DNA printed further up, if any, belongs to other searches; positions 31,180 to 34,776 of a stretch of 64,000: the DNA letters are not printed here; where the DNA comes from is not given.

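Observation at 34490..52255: Composite envelope-glycan locus combining features of several known polysaccharide systems in one unmatched gene set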

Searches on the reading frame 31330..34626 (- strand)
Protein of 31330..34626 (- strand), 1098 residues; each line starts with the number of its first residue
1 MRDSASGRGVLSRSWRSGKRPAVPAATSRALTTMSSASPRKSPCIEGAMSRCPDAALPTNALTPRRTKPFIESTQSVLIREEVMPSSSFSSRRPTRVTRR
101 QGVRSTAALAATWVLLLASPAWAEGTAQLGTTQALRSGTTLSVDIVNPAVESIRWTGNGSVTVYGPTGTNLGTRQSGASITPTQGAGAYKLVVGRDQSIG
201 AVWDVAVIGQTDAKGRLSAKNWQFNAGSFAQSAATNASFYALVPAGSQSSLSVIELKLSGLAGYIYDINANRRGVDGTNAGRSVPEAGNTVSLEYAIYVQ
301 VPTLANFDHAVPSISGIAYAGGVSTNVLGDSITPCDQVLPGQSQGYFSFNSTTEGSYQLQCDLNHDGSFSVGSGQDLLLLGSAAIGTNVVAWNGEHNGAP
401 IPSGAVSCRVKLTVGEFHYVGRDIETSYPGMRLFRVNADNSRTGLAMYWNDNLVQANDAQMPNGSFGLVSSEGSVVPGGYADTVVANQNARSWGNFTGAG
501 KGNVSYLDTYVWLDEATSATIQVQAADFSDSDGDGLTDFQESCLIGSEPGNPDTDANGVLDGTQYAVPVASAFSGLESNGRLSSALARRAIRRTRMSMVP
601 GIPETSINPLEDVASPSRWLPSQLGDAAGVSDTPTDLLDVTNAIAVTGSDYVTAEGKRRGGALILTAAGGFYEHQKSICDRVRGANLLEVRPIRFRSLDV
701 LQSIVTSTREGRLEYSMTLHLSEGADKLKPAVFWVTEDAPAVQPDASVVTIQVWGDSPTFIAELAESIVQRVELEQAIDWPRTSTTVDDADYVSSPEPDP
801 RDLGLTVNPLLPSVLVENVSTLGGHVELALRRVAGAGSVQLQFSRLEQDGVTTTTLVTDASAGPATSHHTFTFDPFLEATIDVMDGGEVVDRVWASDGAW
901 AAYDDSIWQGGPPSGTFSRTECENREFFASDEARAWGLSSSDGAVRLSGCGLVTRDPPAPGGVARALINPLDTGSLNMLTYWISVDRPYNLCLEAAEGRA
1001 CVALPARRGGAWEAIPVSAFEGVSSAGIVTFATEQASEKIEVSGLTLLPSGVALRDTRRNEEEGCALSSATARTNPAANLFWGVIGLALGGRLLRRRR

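Call 7: search_protein_families(library=pfam, proteins=[window:31330-34626:-], max_evalue=0.001)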
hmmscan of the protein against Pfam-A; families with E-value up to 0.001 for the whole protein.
window:31330-34626:- (1098 aa): 0 families

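Call 63: search_protein_families(library=ncbifam, proteins=[window:31330-34377:-], max_evalue=1)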
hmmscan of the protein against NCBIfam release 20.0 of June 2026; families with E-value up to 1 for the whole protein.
window:31330-34377:- (1015 aa): 0 families
